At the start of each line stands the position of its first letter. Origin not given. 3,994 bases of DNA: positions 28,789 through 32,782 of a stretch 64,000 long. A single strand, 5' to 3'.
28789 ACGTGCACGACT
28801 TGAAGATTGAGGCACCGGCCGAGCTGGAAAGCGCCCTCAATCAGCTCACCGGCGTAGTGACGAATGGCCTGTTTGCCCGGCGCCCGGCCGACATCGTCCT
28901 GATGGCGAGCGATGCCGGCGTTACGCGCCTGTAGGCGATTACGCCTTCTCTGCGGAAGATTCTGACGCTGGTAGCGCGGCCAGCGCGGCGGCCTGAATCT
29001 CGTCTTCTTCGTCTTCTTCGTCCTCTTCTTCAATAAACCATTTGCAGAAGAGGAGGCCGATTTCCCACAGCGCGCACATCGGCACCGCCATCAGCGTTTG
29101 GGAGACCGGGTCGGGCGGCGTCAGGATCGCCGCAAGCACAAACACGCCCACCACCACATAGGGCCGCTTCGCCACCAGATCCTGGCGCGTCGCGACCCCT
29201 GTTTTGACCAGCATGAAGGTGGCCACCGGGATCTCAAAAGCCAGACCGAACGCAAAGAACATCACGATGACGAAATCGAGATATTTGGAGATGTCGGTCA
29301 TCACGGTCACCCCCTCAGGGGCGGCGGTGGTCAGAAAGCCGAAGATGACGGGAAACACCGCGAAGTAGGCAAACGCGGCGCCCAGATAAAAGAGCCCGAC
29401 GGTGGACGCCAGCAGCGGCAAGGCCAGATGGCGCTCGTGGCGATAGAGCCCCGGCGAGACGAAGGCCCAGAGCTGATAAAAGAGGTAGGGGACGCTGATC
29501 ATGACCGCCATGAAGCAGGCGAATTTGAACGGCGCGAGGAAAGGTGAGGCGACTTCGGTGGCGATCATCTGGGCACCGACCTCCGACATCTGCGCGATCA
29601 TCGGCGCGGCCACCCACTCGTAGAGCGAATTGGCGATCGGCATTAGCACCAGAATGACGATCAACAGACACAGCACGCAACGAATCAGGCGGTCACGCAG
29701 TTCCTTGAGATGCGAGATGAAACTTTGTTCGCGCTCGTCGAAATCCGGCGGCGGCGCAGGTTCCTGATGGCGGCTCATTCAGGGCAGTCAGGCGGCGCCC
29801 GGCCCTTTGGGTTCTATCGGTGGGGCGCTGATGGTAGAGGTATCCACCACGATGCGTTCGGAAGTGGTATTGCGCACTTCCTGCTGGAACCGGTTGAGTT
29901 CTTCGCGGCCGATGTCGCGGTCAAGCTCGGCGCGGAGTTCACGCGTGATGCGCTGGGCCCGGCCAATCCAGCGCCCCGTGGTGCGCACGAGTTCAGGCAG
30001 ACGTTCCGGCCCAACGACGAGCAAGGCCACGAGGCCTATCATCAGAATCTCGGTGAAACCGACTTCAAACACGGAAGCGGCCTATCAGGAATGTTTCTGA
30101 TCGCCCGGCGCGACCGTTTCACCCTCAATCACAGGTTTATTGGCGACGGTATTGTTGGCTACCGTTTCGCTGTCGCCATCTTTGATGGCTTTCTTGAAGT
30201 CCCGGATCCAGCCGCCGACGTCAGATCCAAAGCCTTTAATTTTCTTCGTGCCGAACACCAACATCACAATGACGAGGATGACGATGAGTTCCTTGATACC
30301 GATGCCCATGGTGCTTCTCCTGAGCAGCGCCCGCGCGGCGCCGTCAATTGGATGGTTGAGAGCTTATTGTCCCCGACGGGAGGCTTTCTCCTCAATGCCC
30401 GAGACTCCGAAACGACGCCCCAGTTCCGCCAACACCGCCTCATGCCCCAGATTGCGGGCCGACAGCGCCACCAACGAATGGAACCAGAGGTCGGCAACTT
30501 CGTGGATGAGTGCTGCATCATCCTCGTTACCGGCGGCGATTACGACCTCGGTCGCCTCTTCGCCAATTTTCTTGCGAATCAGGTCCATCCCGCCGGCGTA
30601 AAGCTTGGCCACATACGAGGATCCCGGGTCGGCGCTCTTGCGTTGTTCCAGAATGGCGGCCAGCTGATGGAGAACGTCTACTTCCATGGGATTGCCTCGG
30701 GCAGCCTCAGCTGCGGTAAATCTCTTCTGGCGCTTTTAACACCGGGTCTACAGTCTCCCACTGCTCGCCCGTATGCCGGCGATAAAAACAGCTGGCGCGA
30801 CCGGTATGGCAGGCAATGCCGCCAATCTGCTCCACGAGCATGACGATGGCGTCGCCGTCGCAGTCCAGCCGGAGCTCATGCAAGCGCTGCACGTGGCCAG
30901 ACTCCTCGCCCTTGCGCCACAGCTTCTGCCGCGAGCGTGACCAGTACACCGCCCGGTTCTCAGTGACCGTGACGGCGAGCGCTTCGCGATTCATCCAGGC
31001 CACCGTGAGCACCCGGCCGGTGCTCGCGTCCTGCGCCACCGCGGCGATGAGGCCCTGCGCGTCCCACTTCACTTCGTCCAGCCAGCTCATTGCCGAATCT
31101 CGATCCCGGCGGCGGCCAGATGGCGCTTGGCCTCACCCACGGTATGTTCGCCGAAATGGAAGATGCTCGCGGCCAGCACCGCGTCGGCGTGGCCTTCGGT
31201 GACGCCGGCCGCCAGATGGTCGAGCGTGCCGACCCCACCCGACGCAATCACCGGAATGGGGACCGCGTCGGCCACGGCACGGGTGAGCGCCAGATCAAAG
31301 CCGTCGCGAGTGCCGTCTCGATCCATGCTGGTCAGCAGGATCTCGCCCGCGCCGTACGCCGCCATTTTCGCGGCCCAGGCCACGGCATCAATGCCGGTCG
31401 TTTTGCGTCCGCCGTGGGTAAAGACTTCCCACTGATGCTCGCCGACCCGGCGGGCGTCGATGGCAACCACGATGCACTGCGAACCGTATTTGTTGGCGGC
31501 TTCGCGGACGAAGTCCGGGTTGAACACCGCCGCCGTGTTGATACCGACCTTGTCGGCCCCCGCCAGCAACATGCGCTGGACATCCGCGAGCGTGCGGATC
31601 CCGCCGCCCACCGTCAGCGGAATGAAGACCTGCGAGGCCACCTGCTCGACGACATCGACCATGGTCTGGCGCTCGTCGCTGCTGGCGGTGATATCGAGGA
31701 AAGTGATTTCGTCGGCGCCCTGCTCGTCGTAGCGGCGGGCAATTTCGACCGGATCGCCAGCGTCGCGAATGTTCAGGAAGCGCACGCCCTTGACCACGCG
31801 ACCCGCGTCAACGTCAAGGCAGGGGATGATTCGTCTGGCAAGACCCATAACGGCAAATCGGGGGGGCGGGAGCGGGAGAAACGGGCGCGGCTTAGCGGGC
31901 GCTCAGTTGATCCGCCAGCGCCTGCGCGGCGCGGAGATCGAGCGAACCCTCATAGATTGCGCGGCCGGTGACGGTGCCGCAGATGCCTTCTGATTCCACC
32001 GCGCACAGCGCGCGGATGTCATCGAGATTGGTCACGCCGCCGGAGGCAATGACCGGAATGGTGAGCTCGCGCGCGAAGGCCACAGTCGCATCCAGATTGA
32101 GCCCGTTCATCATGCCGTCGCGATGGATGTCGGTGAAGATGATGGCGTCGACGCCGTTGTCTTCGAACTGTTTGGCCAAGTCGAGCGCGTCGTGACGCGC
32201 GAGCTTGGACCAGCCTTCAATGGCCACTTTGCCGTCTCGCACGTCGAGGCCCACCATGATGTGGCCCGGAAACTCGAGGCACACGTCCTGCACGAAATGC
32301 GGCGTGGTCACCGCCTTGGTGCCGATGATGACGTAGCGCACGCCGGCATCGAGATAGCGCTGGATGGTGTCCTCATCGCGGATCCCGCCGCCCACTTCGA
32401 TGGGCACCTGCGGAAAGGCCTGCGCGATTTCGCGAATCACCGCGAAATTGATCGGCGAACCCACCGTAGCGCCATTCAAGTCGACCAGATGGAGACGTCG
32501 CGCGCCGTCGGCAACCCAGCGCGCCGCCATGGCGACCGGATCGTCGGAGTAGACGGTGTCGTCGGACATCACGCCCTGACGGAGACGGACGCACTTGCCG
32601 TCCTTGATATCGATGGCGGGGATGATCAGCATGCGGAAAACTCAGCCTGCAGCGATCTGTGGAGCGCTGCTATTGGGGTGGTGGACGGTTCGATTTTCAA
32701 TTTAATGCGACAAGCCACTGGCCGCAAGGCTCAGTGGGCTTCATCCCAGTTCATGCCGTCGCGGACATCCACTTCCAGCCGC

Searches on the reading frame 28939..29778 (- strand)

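Call 74: search_protein_families(library=pfam, proteins=[window:28939-29778:-], max_evalue=0.00001)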
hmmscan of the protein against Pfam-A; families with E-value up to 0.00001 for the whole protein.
window:28939-29778:- (279 aa): 1 family
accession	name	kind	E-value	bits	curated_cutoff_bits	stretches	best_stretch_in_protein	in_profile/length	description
PF00902.23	TatC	-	3.5e-69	233.2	25.1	1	22-233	1-208/208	Sec-independent protein translocase protein (TatC)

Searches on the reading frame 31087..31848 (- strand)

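Call 74: search_protein_families(library=pfam, proteins=[window:31087-31848:-], max_evalue=0.00001)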
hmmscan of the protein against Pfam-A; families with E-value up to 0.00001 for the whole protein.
window:31087-31848:- (253 aa): 3 families
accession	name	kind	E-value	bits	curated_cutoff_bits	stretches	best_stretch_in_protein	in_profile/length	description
PF00977.27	His_biosynth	-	5.5e-88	294.7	23.6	1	6-235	1-227/228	Histidine biosynthesis protein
PF01207.24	Dus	-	5.5e-08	32.7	20.4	0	32-122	139-236/311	Dihydrouridine synthase (Dus)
PF03060.21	NMO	-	5.1e-07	29.8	28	0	61-107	179-225/331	Nitronate monooxygenase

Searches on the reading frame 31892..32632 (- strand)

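Call 75: search_protein_families(library=pfam, proteins=[window:31892-32632:-], max_evalue=0.00001)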
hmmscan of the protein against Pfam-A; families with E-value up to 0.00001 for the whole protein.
window:31892-32632:- (246 aa): 2 families
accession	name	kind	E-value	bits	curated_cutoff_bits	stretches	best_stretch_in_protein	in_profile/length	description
PF00977.27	His_biosynth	-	5.3e-81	271.8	23.6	1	3-231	2-227/228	Histidine biosynthesis protein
PF01207.24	Dus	-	1.7e-10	40.9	20.4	0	59-115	169-225/311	Dihydrouridine synthase (Dus)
